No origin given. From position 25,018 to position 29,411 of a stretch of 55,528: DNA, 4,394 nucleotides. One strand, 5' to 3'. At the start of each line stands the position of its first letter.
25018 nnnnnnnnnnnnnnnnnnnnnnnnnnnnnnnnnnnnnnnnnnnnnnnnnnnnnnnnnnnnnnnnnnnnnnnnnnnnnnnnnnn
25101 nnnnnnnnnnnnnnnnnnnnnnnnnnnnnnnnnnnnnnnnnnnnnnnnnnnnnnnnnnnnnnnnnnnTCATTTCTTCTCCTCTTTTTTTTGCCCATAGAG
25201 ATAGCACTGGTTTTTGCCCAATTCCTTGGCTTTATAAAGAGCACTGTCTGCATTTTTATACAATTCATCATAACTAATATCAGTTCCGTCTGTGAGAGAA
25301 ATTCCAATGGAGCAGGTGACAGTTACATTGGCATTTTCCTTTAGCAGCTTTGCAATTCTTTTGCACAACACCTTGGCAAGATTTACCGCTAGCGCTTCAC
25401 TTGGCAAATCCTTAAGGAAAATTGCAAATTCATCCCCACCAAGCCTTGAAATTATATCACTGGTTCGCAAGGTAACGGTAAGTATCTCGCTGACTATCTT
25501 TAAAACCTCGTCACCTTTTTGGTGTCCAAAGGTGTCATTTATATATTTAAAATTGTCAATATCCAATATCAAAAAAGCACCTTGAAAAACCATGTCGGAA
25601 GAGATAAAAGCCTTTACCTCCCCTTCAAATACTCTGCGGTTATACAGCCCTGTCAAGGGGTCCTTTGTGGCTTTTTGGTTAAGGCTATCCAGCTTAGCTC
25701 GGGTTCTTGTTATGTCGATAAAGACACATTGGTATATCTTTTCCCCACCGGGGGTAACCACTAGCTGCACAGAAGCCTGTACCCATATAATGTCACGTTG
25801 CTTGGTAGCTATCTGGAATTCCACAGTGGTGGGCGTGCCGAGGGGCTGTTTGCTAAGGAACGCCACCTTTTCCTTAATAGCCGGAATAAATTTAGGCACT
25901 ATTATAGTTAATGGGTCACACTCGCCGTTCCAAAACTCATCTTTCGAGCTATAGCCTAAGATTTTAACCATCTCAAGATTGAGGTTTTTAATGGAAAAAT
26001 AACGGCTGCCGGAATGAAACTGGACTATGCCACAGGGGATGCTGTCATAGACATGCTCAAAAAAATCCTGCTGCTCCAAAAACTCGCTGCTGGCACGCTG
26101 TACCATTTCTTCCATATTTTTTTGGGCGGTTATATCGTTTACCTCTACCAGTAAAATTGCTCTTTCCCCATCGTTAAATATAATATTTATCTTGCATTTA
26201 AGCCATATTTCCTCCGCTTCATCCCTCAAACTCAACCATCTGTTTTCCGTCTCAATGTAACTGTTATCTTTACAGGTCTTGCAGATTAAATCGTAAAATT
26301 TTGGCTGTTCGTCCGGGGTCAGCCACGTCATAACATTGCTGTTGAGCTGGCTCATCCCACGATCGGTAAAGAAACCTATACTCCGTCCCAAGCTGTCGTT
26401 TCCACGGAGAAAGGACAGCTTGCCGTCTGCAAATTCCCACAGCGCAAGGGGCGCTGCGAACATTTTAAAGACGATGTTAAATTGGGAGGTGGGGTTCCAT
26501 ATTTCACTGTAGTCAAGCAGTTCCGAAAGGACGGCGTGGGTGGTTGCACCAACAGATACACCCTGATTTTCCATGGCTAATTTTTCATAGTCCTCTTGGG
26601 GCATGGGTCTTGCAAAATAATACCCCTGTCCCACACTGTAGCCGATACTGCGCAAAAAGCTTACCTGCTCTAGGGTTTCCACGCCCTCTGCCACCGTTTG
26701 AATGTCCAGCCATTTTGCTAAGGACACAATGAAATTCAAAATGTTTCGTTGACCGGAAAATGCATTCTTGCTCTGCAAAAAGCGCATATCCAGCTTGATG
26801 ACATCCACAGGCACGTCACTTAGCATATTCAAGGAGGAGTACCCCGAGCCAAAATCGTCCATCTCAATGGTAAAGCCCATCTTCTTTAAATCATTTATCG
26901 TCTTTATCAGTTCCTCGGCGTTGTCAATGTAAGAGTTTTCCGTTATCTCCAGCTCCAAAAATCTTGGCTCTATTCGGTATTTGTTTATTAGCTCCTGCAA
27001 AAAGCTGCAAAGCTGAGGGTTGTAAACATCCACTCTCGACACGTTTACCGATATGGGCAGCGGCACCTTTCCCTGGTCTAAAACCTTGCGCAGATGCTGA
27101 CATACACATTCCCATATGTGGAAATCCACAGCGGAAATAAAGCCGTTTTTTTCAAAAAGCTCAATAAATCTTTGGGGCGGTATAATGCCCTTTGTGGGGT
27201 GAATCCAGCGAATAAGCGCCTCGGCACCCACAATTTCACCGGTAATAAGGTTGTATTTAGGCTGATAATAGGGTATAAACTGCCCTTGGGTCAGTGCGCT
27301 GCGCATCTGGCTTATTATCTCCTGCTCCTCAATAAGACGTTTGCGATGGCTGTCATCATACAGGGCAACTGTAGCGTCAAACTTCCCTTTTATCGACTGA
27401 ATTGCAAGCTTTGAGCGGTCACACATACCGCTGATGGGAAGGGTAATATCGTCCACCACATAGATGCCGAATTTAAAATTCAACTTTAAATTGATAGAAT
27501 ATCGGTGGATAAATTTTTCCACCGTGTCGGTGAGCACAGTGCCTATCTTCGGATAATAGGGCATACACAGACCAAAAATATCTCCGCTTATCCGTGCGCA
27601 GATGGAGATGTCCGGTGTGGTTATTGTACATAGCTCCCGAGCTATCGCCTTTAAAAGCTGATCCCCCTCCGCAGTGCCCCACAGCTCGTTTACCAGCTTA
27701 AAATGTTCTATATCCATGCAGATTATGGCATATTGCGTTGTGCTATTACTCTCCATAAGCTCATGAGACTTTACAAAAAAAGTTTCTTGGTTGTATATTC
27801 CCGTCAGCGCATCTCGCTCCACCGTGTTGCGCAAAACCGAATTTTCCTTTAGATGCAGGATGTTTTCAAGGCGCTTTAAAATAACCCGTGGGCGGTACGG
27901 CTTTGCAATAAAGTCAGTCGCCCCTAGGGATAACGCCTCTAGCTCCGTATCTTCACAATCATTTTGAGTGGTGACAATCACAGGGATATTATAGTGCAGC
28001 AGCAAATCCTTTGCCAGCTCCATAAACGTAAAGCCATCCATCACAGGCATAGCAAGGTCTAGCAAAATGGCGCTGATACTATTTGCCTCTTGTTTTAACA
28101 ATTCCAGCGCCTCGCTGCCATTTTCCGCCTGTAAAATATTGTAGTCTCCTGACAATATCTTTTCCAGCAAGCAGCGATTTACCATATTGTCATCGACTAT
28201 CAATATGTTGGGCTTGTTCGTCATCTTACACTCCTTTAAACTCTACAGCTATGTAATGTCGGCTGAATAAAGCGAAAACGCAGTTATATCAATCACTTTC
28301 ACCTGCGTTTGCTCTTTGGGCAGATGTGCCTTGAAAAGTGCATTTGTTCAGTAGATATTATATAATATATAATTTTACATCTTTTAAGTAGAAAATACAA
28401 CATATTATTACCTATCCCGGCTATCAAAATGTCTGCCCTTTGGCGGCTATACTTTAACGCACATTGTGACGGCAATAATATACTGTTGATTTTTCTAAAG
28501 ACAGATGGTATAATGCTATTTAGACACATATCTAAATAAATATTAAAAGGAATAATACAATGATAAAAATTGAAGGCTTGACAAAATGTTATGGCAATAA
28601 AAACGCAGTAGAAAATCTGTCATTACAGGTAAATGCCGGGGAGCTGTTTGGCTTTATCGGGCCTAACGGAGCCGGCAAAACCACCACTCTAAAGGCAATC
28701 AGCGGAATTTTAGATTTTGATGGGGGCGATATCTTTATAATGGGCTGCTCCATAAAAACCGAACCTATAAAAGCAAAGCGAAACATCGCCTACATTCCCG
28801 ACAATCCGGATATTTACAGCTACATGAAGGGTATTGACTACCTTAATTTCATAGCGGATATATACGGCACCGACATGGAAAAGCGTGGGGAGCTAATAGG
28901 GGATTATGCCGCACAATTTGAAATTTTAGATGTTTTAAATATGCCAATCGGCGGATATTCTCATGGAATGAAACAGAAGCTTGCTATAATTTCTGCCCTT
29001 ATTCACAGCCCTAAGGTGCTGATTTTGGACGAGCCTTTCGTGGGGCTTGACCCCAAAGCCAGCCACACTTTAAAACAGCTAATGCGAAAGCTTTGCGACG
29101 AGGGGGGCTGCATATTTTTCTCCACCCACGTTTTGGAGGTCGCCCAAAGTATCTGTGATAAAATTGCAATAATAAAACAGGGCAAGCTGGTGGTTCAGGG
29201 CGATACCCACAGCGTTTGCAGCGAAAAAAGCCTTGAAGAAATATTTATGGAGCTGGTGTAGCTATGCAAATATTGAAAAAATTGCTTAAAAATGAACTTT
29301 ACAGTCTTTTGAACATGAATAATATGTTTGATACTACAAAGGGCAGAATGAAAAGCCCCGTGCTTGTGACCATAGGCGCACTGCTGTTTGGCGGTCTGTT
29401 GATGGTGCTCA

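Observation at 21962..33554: Candidate undescribed sensory system: one dual-SBP periplasmic sensor module wired to both a hybrid kinase and a diguanylate cyclase, around a REC-EAL-GGDEF regulator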

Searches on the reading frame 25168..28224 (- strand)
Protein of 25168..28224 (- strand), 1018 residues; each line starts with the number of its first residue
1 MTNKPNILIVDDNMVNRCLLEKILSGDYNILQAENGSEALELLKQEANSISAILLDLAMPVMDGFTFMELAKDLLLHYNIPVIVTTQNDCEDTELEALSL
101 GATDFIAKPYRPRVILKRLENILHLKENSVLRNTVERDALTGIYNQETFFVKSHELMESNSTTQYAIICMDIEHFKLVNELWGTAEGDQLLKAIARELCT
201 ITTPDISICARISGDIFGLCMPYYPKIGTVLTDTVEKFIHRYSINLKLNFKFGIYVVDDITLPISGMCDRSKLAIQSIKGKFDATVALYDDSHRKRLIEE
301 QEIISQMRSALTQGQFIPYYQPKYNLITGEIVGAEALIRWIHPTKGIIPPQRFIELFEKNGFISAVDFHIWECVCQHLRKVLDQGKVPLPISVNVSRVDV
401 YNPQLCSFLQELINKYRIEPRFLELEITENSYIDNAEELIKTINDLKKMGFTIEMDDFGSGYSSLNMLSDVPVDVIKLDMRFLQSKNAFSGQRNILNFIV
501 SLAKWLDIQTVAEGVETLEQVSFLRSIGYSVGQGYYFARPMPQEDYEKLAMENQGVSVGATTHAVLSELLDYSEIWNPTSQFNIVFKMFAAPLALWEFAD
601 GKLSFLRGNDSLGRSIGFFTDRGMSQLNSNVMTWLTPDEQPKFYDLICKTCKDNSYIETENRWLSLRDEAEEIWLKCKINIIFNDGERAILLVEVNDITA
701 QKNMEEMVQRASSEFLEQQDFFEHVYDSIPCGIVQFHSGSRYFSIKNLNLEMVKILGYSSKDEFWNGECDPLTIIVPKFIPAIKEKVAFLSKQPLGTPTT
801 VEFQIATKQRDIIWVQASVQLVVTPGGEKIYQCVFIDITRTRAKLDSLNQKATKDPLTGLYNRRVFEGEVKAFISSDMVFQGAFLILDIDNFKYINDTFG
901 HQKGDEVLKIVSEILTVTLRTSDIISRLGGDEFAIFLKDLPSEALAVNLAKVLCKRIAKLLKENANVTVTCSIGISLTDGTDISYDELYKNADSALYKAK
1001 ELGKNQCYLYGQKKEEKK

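Call 4: search_protein_families(library=pfam, proteins=[window:25168-28224:-], max_evalue=0.01)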
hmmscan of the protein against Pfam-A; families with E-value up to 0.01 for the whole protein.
window:25168-28224:- (1018 aa): 6 families
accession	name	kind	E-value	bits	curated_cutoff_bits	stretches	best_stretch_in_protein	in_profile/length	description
PF00563.25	EAL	-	9e-66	222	31.3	1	306-540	3-236/236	EAL domain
PF00990.26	GGDEF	-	5.8e-61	205.4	23.8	2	853-1006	2-161/161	Diguanylate cyclase, GGDEF domain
PF00072.30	Response_reg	-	1.4e-21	77.2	30.2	1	7-119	1-110/111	Response regulator receiver domain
PF13426.13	PAS_9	-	6.2e-06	26.9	27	0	748-839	16-102/103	PAS domain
PF08447.18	PAS_3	-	2.8e-05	24.7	25.6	0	751-827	7-80/89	PAS fold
PF24898.2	GGDEF_GdpP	-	4.3e-05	24.2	30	1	887-1014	1-123/126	Cyclic-di-AMP phosphodiesterase GdpP-like, GGDEF domain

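Call 8: find_encoding_contigs(protein=window:25168-28224:-, flank=10000, max_places=8)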
Protein window:25168-28224:- (1018 aa): no gene with exactly this product is on record in the collection.

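Call 9: find_homologous_proteins(query=window:25168-28224:-, max_evalue=1e-20)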
Query window:25168-28224:- (1018 aa): 7969 proteins with E <= 1e-20 among 8000 candidates; the best 120 are listed.
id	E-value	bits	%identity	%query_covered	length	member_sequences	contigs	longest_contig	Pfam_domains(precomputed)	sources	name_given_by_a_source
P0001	0.0e+0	1387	100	60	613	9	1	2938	PF00563.26,PF00990.27,PF00072.31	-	-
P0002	0.0e+0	1052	49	99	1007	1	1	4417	PF08447.19,PF13426.14,PF13188.14,PF00563.26,PF00990.27,PF00072.31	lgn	-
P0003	5.1e-261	887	42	83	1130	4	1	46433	PF08447.19,PF13426.14,PF13188.14,PF00563.26,PF00990.27,PF00072.31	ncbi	-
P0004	3.4e-255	868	61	61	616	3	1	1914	PF00563.26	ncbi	ncbi:MAG: EAL domain-containing protein, partial [Oscillospiraceae bacterium]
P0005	9.0e-244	830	50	54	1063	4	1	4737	PF13426.14,PF13188.14,PF00563.26,PF00990.27,PF00072.31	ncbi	ncbi:MAG: EAL domain-containing protein, partial [Oscillospiraceae bacterium]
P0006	2.4e-240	819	40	100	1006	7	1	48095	PF08447.19,PF13426.14,PF00563.26,PF00990.27,PF00072.31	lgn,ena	-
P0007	7.5e-235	800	39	100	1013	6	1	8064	PF08447.19,PF13426.14,PF13188.14,PF00563.26,PF00989.32,PF00990.27,PF00072.31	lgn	-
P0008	9.5e-235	800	48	54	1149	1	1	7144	PF08447.19,PF13426.14,PF13188.14,PF00563.26,PF00990.27,PF00072.31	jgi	-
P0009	2.1e-234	799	49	54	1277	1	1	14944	PF08447.19,PF13426.14,PF13188.14,PF08448.17,PF00563.26,PF00989.32,PF00990.27,PF00072.31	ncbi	-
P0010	4.1e-233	795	51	53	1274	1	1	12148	PF08447.19,PF13426.14,PF13188.14,PF08448.17,PF00563.26,PF00989.32,PF00990.27,PF00072.31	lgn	-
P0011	2.5e-230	785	48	54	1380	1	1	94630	PF08447.19,PF13426.14,PF08448.17,PF00563.26,PF00989.32,PF00990.27,PF00072.31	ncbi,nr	ncbi:MAG: EAL domain-containing protein [Clostridiales bacterium]|nr:EAL domain-containing protein [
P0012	6.6e-229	781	48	53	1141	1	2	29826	PF13426.14,PF13188.14,PF08448.17,PF00563.26,PF00990.27,PF00072.31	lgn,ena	-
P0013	5.1e-228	778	39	100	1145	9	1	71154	PF08447.19,PF00563.26,PF00990.27,PF00072.31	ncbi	ncbi:MAG: EAL domain-containing protein [Acidaminococcaceae bacterium]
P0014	1.7e-227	776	36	98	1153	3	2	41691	PF08447.19,PF13426.14,PF13188.14,PF08448.17,PF00563.26,PF00990.27,PF00072.31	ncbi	ncbi:MAG: EAL domain-containing protein [Oscillospiraceae bacterium]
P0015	3.2e-227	775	48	54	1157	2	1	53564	PF08447.19,PF13426.14,PF13188.14,PF00563.26,PF00989.32,PF00990.27,PF00072.31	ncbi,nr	ncbi:MAG: EAL domain-containing protein [Lachnospiraceae bacterium]|nr:EAL domain-containing protein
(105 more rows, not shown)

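Call 10: find_encoding_contigs(protein=P0003, flank=10000, max_places=3)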
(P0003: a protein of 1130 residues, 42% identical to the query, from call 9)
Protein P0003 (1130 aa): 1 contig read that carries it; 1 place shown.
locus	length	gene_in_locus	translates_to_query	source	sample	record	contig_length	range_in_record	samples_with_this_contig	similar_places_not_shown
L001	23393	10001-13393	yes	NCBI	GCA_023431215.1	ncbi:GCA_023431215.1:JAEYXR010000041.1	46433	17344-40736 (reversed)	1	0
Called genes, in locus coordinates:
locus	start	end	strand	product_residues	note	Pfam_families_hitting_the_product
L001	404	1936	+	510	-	PF00005:ABC_tran, PF13555:AAA_29 (faint), PF13304:AAA_21 (faint), PF00005:ABC_tran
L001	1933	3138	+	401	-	PF02653:BPD_transp_2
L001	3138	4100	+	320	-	PF02653:BPD_transp_2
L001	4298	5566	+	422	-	PF01979:Amidohydro_1, PF07969:Amidohydro_3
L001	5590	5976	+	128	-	-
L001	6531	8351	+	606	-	PF13522:GATase_6, PF13537:GATase_7, PF01380:SIS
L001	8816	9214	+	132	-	-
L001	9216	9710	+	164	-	-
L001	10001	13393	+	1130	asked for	PF00072:Response_reg, PF00990:GGDEF, PF00563:EAL, PF13188:PAS_8 (faint), PF13426:PAS_9 (faint), PF08447:PAS_3 (weak), PF00990:GGDEF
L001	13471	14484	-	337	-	PF00106:adh_short, PF01073:3Beta_HSD, PF01370:Epimerase, PF02719:Polysacc_synt_2, PF04321:RmlD_sub_bind, PF08659:KR (weak), PF13460:NAD_binding_10 (weak), PF16363:GDP_Man_Dehyd, +1 more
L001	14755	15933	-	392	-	PF00005:ABC_tran, PF13304:AAA_21 (faint), PF17912:OB_MalK, PF08402:TOBE_2 (weak), PF03459:TOBE (weak)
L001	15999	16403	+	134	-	PF12833:HTH_18, PF00165:HTH_AraC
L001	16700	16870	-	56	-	-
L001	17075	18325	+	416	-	PF00654:Voltage_CLC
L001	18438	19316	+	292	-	PF03807:F420_oxidored (faint), PF13241:NAD_binding_7 (faint), PF16924:DpaA_N, PF02826:2-Hacid_dh_C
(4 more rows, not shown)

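Call 11: find_encoding_contigs(protein=P0006, flank=10000, max_places=3)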
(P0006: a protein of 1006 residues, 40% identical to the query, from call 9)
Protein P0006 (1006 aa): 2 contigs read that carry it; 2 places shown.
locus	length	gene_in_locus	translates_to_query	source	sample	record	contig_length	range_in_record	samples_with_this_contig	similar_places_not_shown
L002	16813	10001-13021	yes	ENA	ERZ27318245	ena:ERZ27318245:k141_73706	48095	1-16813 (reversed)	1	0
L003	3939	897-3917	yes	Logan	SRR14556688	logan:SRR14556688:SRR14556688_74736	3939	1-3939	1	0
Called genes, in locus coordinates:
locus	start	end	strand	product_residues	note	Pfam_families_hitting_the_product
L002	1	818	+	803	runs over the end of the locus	PF00133:tRNA-synt_1, PF01406:tRNA-synt_1e (faint), PF09334:tRNA-synt_1g, PF13603:tRNA-synt_1_2, PF00133:tRNA-synt_1, PF08264:Anticodon_1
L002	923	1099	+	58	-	PF01165:Ribosomal_S21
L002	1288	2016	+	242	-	-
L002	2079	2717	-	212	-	-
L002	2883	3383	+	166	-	PF09419:PGP_phosphatase (weak), PF13419:HAD_2, PF00702:Hydrolase, PF13242:Hydrolase_like (weak)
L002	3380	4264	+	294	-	PF01261:AP_endonuc_2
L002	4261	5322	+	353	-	PF01321:Creatinase_N, PF00557:Peptidase_M24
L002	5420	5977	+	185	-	PF08207:EFP_N, PF01132:EFP, PF09285:Elong-fact-P_C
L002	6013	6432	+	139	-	PF24441:DUF7560 (faint)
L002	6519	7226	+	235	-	PF18912:DZR_2, PF00156:Pribosyltran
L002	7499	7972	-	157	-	PF04525:LOR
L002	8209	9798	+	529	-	PF00009:GTP_EFTU, PF01926:MMR_HSR1 (weak), PF22042:EF-G_D2, PF03144:GTP_EFTU_D2, PF16658:RF3_C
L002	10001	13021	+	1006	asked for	PF00072:Response_reg, PF00990:GGDEF, PF00563:EAL, PF08447:PAS_3 (faint), PF13426:PAS_9 (weak), PF00990:GGDEF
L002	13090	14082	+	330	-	PF21948:LplA-B_cat, PF03099:BPL_LplA_LipB, PF10437:Lip_prot_lig_C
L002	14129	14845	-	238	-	-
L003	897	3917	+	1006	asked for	PF00072:Response_reg, PF00990:GGDEF, PF00563:EAL, PF08447:PAS_3 (faint), PF13426:PAS_9 (weak), PF00990:GGDEF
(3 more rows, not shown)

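Call 15: find_encoding_contigs(protein=P0002, flank=10000, max_places=3)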
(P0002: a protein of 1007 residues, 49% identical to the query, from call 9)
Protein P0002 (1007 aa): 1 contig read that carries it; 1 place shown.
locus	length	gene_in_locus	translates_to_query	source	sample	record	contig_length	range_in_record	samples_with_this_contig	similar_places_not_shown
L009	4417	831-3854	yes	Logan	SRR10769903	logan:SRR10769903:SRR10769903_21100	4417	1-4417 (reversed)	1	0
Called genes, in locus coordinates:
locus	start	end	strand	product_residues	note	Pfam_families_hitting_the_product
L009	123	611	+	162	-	PF00383:dCMP_cyt_deam_1, PF14437:MafB19-deam (weak)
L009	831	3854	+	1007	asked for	PF00072:Response_reg, PF00990:GGDEF, PF00563:EAL, PF13188:PAS_8 (faint), PF13426:PAS_9 (weak), PF08447:PAS_3 (weak), PF00990:GGDEF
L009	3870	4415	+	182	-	?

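Call 55: search_protein_families(library=ncbifam, proteins=[window:25168-28224:-], max_evalue=0.00001)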
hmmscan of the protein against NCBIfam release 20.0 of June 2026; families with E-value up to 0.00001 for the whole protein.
window:25168-28224:- (1018 aa): 100 families (the best 25 are shown)
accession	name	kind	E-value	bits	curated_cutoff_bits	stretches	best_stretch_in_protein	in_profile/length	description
NF045675.1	PhdiestaseDibA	equivalog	1.9e-112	376.7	980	2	130-545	198-620/623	phosphodiesterase DibA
NF007474.0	PRK10060.1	equivalog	8e-101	338.2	782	2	131-552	233-656/663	cyclic di-GMP phosphodiesterase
NF052458.1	PhdiestGepA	equivalog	2.8e-98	330.1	1200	2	130-546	420-837/840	phosphodiesterase GepA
NF053781.1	cdiGMPphdstlr2612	equivalog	5.5e-92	309.2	1600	2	131-550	836-1265/1268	Tlr1612 family c-di-GMP phosphodiesterase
NF008467.0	PRK11359.1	equivalog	7.1e-80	269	857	2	131-545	372-787/800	oxygen-sensing cyclic-di-GMP phosphodiesterase DosP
NF007298.0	PRK09776.1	equivalog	3.2e-77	260.4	1135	2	136-544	685-1100/1111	diguanylate cyclase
NF007135.0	PRK09581.1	equivalog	5.9e-70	236.3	474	3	842-1007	282-452/457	PleD family two-component system response regulator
NF008807.1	PRK11829.1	equivalog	1.2e-61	208.7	733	2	293-547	410-659/670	biofilm formation regulator HmsP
NF007423.1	PRK09966.1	equivalog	8.2e-59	199.4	325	2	843-1000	230-390/390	diguanylate cyclase DgcN/YfiN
TIGR00254.1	GGDEF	domain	1.7e-58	197.1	37.4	2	848-1008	1-165/168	diguanylate cyclase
NF052596.1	RR_EAL_PvrR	equivalog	1.3e-53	182.1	580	2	273-554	115-393/398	response regulator cyclic di-GMP phosphodiesterase PvrR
NF047654.1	DiguCycDgcRLepto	equivalog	1.9e-53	181.3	500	2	839-1007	120-293/295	diguanylate cyclase DgcR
NF038266.1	diguan_SiaD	equivalog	4.1e-49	167.2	290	2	846-1007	88-252/252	biofilm regulation diguanylate cyclase SiaD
NF045673.1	c-di-GMPRcptLapD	equivalog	1.5e-44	152.4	1020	2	130-542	231-646/647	cyclic di-GMP receptor LapD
NF007380.0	PRK09894.1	equivalog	3e-44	151.5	256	2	841-1014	118-291/296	diguanylate cyclase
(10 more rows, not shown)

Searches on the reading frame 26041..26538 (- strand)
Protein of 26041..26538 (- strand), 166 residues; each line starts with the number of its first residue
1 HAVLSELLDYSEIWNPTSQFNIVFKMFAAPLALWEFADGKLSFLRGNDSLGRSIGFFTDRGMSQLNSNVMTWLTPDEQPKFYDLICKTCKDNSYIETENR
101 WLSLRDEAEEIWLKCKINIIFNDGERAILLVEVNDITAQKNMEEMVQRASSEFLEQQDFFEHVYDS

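Call 54: search_protein_families(library=pfam, proteins=[window:26041-26538:-], max_evalue=1)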
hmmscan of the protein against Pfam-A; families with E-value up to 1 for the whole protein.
seq(166 aa): 2 families
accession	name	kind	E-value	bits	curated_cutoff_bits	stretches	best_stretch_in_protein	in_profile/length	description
PF13426.13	PAS_9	-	0.015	16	27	1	48-138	18-103/103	PAS domain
PF03044.19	Herpes_UL16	-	0.057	13.2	25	1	62-148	6-92/337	Herpesvirus UL16/UL94 family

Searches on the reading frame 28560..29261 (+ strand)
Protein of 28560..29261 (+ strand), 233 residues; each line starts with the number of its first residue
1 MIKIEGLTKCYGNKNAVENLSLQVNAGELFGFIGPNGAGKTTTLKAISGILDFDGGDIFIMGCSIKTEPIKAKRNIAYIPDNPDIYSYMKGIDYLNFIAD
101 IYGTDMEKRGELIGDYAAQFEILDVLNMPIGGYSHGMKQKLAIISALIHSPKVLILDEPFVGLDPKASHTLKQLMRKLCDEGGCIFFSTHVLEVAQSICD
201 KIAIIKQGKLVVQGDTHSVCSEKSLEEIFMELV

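Call 4: search_protein_families(library=pfam, proteins=[window:28560-29261:+], max_evalue=0.01)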
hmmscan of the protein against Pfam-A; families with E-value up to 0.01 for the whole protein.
window:28560-29261:+ (233 aa): 6 families
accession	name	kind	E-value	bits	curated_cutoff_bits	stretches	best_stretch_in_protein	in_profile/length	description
PF00005.33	ABC_tran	-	1.6e-25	90.8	25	1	18-160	2-136/137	ABC transporter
PF13304.12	AAA_21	-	2.1e-18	67.9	27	2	126-190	231-298/304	AAA domain, putative AbiEii toxin, Type IV TA system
PF13476.12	AAA_23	-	0.00023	22.3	27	1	18-51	11-43/201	AAA domain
PF13175.12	AAA_15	-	0.0024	18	32.1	0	29-52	25-48/374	AAA ATPase domain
PF13604.12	AAA_30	-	0.0066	16.6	27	0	29-61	20-52/191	AAA domain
PF13514.12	AAA_27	-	0.0087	16.1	22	0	18-51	17-50/206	AAA domain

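Call 55: search_protein_families(library=ncbifam, proteins=[window:28560-29261:+], max_evalue=0.00001)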
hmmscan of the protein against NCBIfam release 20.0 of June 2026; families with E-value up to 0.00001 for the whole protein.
window:28560-29261:+ (233 aa): 181 families (the best 25 are shown)
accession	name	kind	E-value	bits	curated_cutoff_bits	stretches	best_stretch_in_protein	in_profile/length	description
TIGR01188.1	drrA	subfamily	1.1e-55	189.1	312.45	1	9-217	1-209/302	daunorubicin resistance ABC transporter, ATP-binding protein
TIGR03522.1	GldA_ABC_ATP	equivalog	3.1e-53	181.2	402.6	1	2-225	3-225/301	gliding motility-associated ABC transporter ATP-binding subunit GldA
NF033858.1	ABC2_perm_RbbA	equivalog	2.8e-46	157.9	1050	1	2-231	267-499/909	ribosome-associated ATPase/putative transporter RbbA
TIGR03740.1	galliderm_ABC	subfamily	1.2e-44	152.6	309.75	1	3-233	2-222/223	lantibiotic protection ABC transporter ATP-binding subunit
TIGR04406.1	LPS_export_lptB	equivalog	1.1e-43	149.2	240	1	2-229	2-232/239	LPS export ABC transporter ATP-binding protein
NF010060.0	PRK13537.1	equivalog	8.9e-42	143.1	521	1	2-220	16-234/314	nodulation factor ABC transporter ATP-binding protein NodI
TIGR03864.1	PQQ_ABC_ATP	hypoth_equivalog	3.4e-41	141.3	302.25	1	2-231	2-234/236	ABC transporter, ATP-binding subunit, PQQ-dependent alcohol dehydrogenase system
NF010059.0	PRK13536.1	equivalog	5.7e-39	133.8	549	1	2-223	44-265/342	nodulation factor ABC transporter ATP-binding protein NodI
TIGR01288.1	nodI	equivalog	3e-37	128.3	424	1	2-223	5-226/303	nodulation factor ABC transporter ATP-binding protein NodI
NF008144.0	PRK10895.1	equivalog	7.7e-37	127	381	1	3-229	5-234/241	LPS export ABC transporter ATP-binding protein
NF040840.2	tungstate_WtpC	equivalog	2.8e-36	125.5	440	1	1-227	1-226/347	tungstate ABC transporter ATP-binding protein WtpC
TIGR03410.1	urea_trans_UrtE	equivalog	1.2e-34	119.8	285.8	1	3-222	2-222/230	urea ABC transporter ATP-binding subunit UrtE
TIGR02315.1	ABC_phnC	equivalog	1e-32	113.5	266.1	1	1-229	1-242/243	phosphonate ABC transporter ATP-binding protein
NF047565.1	PSM_export_PmtA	equivalog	5e-32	111.3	350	1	15-222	15-218/282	phenol-soluble modulin export ABC transporter ATP-binding protein PmtA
NF047568.1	PSM_export_PmtC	equivalog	8e-32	110.9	375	1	3-216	2-204/290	phenol-soluble modulin export ABC transporter ATP-binding protein PmtC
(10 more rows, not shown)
